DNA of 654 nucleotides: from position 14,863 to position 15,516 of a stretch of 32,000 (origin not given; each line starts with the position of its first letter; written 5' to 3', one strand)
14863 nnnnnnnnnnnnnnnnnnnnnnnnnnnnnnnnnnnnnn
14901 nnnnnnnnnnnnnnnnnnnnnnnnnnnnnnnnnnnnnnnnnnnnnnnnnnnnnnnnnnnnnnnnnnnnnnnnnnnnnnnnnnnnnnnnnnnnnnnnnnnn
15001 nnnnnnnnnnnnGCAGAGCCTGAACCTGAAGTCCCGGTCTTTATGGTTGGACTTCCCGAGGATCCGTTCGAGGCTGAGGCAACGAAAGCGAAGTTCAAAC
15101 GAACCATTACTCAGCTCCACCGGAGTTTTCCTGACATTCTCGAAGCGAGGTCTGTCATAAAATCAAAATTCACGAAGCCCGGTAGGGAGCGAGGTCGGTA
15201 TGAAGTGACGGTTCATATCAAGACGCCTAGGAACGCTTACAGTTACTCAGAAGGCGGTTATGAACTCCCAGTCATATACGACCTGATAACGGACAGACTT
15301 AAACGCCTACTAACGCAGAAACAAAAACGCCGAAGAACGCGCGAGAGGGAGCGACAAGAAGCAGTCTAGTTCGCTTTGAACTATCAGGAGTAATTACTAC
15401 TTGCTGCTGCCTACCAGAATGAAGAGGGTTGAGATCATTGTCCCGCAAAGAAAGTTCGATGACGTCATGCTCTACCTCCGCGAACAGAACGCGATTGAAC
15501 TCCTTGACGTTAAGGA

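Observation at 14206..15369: Four CBS domains fused to an HPF/RaiA-like domain: candidate energy-sensing ribosome hibernation factor in an archaeon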

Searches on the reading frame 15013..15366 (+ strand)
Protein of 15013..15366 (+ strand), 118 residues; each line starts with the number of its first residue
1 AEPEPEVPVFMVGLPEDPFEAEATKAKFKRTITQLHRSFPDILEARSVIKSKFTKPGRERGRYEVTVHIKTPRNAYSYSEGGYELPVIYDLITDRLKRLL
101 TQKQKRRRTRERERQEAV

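Call 3: search_protein_families(library=pfam, proteins=[window:15013-15366:+], max_evalue=10)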
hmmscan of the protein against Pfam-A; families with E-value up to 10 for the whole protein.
window:15013-15366:+ (118 aa): 0 families

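Call 4: search_protein_families(library=ncbifam, proteins=[window:15013-15366:+], max_evalue=10)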
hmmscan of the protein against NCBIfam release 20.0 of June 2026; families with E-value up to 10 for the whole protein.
window:15013-15366:+ (118 aa): 1 family
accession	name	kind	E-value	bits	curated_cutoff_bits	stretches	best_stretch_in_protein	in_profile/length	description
TIGR00741.1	yfiA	equivalog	0.0036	17.7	40.9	1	22-113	14-101/102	ribosome hibernation-promoting factor, HPF/YfiA family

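Call 6: search_solved_structures(query=window:15013-15366:+, max_evalue=10, show_alignments=5)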
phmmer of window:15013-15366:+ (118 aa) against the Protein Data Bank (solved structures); distinct sequences matched with E-value up to 10: 1.
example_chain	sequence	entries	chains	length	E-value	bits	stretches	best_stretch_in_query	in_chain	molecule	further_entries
8k2o_A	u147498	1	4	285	0.97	12.9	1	8-32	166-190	Fhb7-M10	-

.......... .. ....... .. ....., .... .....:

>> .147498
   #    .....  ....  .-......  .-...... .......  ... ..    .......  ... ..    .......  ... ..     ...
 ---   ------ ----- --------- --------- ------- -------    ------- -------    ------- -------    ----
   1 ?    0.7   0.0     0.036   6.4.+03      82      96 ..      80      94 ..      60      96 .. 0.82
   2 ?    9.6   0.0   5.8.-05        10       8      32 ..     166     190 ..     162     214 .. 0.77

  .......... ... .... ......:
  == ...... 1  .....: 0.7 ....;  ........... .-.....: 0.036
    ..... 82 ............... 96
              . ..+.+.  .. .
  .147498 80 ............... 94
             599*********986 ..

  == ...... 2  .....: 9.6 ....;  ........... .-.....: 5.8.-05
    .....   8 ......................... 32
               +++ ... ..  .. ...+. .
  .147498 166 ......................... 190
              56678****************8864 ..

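Call 26: search_protein_representatives(protein=window:15013-15366:+)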
Query: 118 residues. Proteins with E-value up to 0.001 (for the whole library): 128; up to 1e-10: 79; up to 1e-30: 6. The best 128 are listed.
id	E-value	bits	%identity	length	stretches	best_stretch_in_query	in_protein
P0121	1.2e-47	176.9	71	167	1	1-116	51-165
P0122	7.5e-47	174.3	70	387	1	2-117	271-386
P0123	5.9e-44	165.0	75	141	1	2-107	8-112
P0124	1.3e-38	147.8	69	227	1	2-110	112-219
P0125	1.1e-34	135.1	60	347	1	2-114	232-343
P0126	1.4e-32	128.4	57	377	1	5-115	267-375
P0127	2.6e-30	121.0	57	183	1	4-108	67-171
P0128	5.6e-30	120.0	57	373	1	4-114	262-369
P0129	1.1e-29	119.0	58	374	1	3-108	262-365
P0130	2.1e-29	118.1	54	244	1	4-115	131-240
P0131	4.2e-29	117.2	61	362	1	6-110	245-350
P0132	7.9e-29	116.3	53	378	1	5-111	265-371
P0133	1.7e-28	115.2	50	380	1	5-115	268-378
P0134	8.7e-28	112.9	50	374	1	5-109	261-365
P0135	3.2e-27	111.1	51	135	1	2-111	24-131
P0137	1.2e-25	106.1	51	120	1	6-112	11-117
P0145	4.6e-23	97.7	44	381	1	6-113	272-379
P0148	1.1e-22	96.6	51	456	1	7-111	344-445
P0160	6.7e-18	81.1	46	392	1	5-108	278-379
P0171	2.0e-15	73.1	39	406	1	3-113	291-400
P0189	4.8e-13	65.5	23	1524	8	47-93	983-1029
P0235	1.7e-05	41.2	32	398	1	4-110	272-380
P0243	1.1e-04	38.5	32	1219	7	64-91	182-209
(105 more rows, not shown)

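Call 31: search_solved_structures(query=A2, max_evalue=1, show_alignments=4)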
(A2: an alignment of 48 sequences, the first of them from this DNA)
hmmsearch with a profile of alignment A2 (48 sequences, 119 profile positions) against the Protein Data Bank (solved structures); distinct sequences matched with E-value up to 1: 26.
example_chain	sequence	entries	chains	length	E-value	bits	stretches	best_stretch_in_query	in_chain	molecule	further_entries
6qbz_A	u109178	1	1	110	5.8e-06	29.2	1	25-116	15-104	Ribosome hibernation promoting factor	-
6s0x_v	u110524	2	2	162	1.8e-05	27.6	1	25-115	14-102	Ribosome hibernation promoting factor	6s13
5nd8_v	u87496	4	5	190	2.3e-05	27.3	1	25-116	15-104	Ribosome hibernation promotion factor | Ribosome hibernation promoting factor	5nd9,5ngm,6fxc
8feh_D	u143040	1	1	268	3.3e-05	26.8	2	47-74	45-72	Minor capsid protein A1 fusion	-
4v8h_AX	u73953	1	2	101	0.00015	24.7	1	27-114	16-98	Probable sigma(54) modulation protein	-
8uu4_w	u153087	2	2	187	0.00049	23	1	27-115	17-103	Ribosome hibernation promoting factor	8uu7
2rql_A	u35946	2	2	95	0.00053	22.9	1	27-110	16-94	Probable sigma-54 modulation protein | Ribosome hibernation promoting factor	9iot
6h4n_x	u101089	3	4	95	0.00075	22.4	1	28-110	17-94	Ribosome hibernation promoting factor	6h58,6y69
5myj_A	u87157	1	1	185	0.0054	19.7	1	25-114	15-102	Ribosome hibernation promotion factor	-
9sda_9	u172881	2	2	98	0.006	19.5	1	67-109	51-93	Ribosome hibernation promoting factor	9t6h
28lu_y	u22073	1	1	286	0.05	16.5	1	28-107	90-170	Sigma 54 modulation/S30EA ribosomal protein C-terminal domain-containing protein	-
1imu_A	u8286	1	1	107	0.06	16.3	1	64-114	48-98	HYPOTHETICAL PROTEIN HI0257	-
7tjg_A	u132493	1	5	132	0.12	15.3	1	43-74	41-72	Minor capsid protein A1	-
7tje_A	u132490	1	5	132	0.13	15.2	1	45-74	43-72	Minor capsid protein A1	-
5njt_x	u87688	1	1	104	0.15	15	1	26-114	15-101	Ribosome hibernation promotion factor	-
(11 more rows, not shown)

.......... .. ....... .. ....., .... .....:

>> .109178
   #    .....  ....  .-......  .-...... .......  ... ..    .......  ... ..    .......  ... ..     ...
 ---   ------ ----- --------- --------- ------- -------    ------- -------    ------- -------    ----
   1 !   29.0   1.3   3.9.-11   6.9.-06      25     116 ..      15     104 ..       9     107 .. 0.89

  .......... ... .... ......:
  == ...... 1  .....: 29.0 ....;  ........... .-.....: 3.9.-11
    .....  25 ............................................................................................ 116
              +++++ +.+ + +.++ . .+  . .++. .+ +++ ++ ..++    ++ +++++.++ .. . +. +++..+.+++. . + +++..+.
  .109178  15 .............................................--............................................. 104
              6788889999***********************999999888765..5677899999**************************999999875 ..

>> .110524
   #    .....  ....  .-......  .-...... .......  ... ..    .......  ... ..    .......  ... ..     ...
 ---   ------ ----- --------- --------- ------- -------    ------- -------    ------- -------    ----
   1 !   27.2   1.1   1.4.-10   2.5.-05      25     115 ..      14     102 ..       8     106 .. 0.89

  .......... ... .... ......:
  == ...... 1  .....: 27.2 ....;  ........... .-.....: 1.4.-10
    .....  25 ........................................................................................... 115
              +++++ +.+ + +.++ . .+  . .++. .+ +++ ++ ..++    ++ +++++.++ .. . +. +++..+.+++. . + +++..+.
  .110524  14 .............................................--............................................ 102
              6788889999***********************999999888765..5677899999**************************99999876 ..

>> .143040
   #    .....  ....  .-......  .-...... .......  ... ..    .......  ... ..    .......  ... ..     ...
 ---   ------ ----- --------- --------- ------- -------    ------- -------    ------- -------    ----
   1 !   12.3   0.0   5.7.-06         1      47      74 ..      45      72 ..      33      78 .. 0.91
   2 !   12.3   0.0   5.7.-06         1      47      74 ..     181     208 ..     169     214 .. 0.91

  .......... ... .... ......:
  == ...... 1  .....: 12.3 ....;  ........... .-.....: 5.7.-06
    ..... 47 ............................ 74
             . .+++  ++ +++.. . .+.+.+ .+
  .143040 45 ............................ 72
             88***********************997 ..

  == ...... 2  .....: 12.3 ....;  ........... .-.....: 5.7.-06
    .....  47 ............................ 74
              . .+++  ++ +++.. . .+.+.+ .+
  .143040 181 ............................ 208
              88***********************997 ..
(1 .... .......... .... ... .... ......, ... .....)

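Call 35: predict_structure(alignment_id=A2)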
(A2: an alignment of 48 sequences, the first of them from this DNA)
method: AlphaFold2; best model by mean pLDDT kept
length: 118 residues; sequences in the alignment: 48
mean_pLDDT: 86.5   pTM: 0.71
mean pLDDT of the five models: 86.5, 84.6, 83.0, 81.9, 81.7
residues with pLDDT >= 90: 73; 70-90: 32; 50-70: 13; < 50: 0
segments of 3 or more residues with pLDDT < 50: none
pLDDT, mean of each block of 10 residues (from residue 1): 77 91 93 91 95 79 95 94 93 89 67 73
secondary structure, 60 per line:
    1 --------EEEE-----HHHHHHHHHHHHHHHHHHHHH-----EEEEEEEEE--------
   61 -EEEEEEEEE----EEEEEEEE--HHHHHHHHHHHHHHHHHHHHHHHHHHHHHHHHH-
elements in order: E9-12 H18-38 E44-52 E62-70 E75-82 H85-117

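Call 38: fold_search(model_id=the predicted structure, library=pdb)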
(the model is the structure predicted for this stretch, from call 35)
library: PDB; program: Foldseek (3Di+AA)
matches with E <= 10: 1117; with E <= 0.001: 23
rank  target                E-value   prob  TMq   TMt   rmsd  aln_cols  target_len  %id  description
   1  5mmj_y                2.5e-05  1.00  0.59  0.60   3.6        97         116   12  Structure of the small subunit of the chloroplast ribosome (released 2017-01-11)
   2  28lu_y                3.5e-05  1.00  0.68  0.56   2.7       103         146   19  Structure of the Chlamydomonas reinhardtii chlororibosome with factor pY (released 2026-04-01)
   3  4hei_A                4.8e-05  1.00  0.63  0.79   3.3       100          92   10  2A X-RAY STRUCTURE OF HPF from VIBRIO CHOLERAE (released 2012-10-24)
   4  8rd8_D                4.8e-05  1.00  0.65  0.72   3.3       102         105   12  Cryo-EM structure of P. urativorans 70S ribosome in complex with hibernation factors Balon and RaiA (structure 1). (released 2024-02-21)
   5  6qbz_MODEL_1_A        5.8e-05  1.00  0.54  0.57   4.2       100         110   20  Solution structure of the N-terminal domain of the Staphylococcus aureus Hibernation Promoting Factor (released 2019-06-19)
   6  5x8r_y                7.0e-05  1.00  0.69  0.74   2.7       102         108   13  Structure of the 30S small subunit of chloroplast ribosome from spinach (released 2017-06-07)
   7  8whx_w                7.5e-05  1.00  0.57  0.54   3.0        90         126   20  Cryo- EM structure of Mycobacterium smegmatis 70S ribosome and RafH. (released 2024-02-28)
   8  6eri_BV               9.1e-05  1.00  0.65  0.71   3.1       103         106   14  Structure of the chloroplast ribosome with chl-RRF and hibernation-promoting factor (released 2018-04-18)
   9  3tqm_C                1.1e-04  1.00  0.56  0.68   3.6       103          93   16  Structure of an ribosomal subunit interface protein from Coxiella burnetii (released 2011-09-28)
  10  8uu7_w                1.1e-04  1.00  0.59  0.67   3.8       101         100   18  Cryo-EM structure of the Listeria innocua 70S ribosome in complex with HflXr, HPF, and E-site tRNA (structure II-B) (released 2024-02-28)
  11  3tqm_B                1.3e-04  1.00  0.55  0.67   3.7       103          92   16  Structure of an ribosomal subunit interface protein from Coxiella burnetii (released 2011-09-28)
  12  8uu4_w                1.8e-04  1.00  0.64  0.72   2.9       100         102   20  Cryo-EM structure of the Listeria innocua 70S ribosome in complex with HPF (structure I-A) (released 2024-02-28)
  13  8wi7_w                1.8e-04  1.00  0.57  0.29   3.0        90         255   20  Cryo- EM structure of Mycobacterium smegmatis 70S ribosome, bS1 and RafH. (released 2024-02-28)
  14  4hei_B                2.9e-04  1.00  0.62  0.79   3.2        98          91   10  2A X-RAY STRUCTURE OF HPF from VIBRIO CHOLERAE (released 2012-10-24)
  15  6h4n_x                2.9e-04  1.00  0.54  0.65   3.9        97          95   16  Structure of a hibernating 100S ribosome reveals an inactive conformation of the ribosomal protein S1 - 70S Hibernatin (released 2018-09-05)
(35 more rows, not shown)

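Call 39: search_protein_families(library=pfam, alignment_id=A2, max_evalue=0.01)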
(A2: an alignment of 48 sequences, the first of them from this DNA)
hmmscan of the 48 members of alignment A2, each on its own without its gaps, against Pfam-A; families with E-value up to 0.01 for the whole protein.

A. member 1, seq(118 aa): 0 families

B. families by the number of members that match (of 48 scanned): 3 families
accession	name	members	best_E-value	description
PF02482.25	Ribosomal_S30AE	14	1.3e-06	Sigma 54 modulation protein / S30EA ribosomal protein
PF10167.14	BORCS8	1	3.2e-05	BLOC-1-related complex sub-unit 8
PF03832.18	WSK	1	0.0075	WSK motif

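Call 49: find_related_loci(query=A4, collection=metagenome_contigs, flank=5000)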
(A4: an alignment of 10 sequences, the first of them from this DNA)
Query A4 (118 aa) in metagenome_contigs; peptide patterns used: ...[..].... (x = any residue, [..] = any of these).
510 stretches matched a pattern; 363 encode a relative of the query (tblastn E <= 1e-3); the best 80 are kept; 80 distinct loci.
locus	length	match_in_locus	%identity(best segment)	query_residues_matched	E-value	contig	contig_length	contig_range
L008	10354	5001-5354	100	1-118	4e-77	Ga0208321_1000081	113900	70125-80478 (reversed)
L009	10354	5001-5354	86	1-118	2e-68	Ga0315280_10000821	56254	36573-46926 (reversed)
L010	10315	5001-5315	96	1-105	8e-68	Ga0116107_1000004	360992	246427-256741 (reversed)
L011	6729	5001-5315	94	1-105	6e-66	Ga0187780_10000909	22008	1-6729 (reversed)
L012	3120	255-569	94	1-105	3e-65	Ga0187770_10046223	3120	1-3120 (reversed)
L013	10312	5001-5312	93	1-104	9e-65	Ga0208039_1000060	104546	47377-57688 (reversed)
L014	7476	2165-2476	91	1-104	2e-63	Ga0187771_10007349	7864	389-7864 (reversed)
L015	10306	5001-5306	91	1-102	2e-63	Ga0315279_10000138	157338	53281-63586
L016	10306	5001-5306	92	1-102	1e-63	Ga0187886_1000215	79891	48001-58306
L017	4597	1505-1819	88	1-105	6e-61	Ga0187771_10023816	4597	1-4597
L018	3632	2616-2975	78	1-118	2e-60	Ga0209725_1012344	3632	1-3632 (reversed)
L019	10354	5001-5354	80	1-116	2e-60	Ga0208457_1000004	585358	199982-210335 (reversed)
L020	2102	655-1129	89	1-105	4e-61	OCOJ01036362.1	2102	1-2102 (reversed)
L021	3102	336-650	86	1-105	3e-60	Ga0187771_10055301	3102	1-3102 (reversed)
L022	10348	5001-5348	78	2-117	1e-58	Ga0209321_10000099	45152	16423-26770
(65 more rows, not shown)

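Call 72: find_encoding_contigs(protein=P0171, flank=4000, max_places=2)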
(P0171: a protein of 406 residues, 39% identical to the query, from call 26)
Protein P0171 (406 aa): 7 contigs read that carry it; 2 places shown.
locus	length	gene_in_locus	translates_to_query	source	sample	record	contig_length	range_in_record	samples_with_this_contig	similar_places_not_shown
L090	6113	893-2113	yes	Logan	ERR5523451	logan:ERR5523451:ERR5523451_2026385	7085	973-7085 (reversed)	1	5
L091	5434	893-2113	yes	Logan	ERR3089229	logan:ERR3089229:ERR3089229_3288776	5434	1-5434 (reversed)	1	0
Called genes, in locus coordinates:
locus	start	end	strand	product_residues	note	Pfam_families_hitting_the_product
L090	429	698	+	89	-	-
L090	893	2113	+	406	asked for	PF00571:CBS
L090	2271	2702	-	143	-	PF13905:Thioredoxin_8 (faint), PF04756:OST3_OST6 (weak), PF00085:Thioredoxin, PF13098:Thioredoxin_2 (weak)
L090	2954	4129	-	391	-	PF19580:Exo_endo_phos_3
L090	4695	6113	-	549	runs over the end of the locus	PF01545:Cation_efflux, PF16916:ZT_dimer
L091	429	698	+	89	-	-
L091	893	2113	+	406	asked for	PF00571:CBS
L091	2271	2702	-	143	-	PF13905:Thioredoxin_8 (faint), PF04756:OST3_OST6 (weak), PF00085:Thioredoxin, PF13098:Thioredoxin_2 (weak)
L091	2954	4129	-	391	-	PF19580:Exo_endo_phos_3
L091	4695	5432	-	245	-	?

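Call 73: find_encoding_contigs(protein=P0133, flank=4000, max_places=2)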
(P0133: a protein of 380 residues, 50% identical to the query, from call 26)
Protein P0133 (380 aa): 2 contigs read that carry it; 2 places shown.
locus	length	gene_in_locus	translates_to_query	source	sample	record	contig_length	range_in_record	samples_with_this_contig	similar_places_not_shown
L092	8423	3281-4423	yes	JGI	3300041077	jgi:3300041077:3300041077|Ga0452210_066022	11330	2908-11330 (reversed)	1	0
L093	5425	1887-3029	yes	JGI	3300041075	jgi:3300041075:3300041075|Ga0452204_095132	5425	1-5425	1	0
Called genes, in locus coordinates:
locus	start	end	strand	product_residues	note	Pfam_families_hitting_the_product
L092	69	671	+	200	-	PF16912:Glu_dehyd_C (weak), PF00107:ADH_zinc_N, PF13602:ADH_zinc_N_2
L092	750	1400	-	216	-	PF02589:LUD_dom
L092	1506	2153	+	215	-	PF00106:adh_short, PF08659:KR (weak), PF13561:adh_short_C2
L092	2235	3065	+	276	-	PF00571:CBS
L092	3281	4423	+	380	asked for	PF00571:CBS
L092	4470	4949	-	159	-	PF02826:2-Hacid_dh_C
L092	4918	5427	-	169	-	PF02826:2-Hacid_dh_C (weak)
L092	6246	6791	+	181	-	-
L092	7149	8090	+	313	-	PF19799:DUF6282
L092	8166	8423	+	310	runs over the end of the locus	PF19799:DUF6282, PF02126:PTE (weak)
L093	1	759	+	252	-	?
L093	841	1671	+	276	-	PF00571:CBS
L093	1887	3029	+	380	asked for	PF00571:CBS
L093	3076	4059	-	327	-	PF02826:2-Hacid_dh_C, PF03446:NAD_binding_2 (weak)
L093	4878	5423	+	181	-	?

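Call 74: find_encoding_contigs(protein=P0126, flank=4000, max_places=1)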
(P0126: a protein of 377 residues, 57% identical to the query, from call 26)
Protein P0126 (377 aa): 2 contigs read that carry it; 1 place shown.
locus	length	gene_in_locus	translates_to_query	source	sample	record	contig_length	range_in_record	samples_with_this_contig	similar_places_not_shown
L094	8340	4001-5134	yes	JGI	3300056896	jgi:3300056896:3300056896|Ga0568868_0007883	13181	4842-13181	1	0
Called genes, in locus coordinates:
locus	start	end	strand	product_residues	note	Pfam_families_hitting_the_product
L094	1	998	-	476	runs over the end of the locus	PF13353:Fer4_12, PF04055:Radical_SAM, PF13186:SPASM (weak)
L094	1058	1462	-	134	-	-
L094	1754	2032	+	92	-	PF00708:Acylphosphatase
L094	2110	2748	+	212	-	PF01865:PhoU_div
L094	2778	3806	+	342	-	PF01384:PHO4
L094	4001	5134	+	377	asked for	PF00571:CBS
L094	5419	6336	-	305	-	PF09202:Rio2_N, PF19974:TCAD9, PF01163:RIO1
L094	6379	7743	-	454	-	PF00291:PALP, PF03551:PadR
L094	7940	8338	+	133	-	?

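Call 75: find_encoding_contigs(protein=P0160, flank=4000, max_places=1)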
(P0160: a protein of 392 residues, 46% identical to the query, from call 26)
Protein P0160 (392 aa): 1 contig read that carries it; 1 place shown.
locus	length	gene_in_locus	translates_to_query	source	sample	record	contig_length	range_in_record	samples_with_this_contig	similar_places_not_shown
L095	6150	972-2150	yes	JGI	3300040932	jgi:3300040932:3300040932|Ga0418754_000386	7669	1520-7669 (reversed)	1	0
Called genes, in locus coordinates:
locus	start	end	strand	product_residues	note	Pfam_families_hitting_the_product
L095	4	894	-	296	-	PF02915:Rubrerythrin, PF01988:VIT1 (faint)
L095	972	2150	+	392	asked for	PF00571:CBS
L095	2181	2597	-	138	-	PF08753:NikR_C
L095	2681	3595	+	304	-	PF01297:ZnuA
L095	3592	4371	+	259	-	PF00005:ABC_tran, PF13304:AAA_21 (weak)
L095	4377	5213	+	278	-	PF00950:ABC-3, PF01032:FecCD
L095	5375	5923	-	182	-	PF01923:Cob_adeno_trans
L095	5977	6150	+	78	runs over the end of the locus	-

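Call 76: find_encoding_contigs(protein=P0145, flank=4000, max_places=1)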
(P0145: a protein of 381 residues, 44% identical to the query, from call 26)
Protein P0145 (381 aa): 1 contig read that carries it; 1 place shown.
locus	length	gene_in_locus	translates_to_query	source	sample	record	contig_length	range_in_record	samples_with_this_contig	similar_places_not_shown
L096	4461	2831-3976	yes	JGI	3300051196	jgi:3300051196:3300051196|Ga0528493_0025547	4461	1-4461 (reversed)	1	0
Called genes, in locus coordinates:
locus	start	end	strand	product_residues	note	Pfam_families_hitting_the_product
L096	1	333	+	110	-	?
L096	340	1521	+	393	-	PF00999:Na_H_Exchanger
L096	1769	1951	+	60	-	PF09754:PAC2 (weak)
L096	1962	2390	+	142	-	PF00011:HSP20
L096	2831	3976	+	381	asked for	PF00571:CBS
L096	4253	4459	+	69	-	?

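Call 77: find_encoding_contigs(protein=P0235, flank=4000, max_places=1)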
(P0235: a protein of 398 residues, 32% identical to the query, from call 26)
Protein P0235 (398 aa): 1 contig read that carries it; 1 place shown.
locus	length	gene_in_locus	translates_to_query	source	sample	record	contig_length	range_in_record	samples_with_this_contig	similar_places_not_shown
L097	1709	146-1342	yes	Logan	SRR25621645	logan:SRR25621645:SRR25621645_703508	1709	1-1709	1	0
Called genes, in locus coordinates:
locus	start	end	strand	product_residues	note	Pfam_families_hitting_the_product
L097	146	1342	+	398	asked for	PF00571:CBS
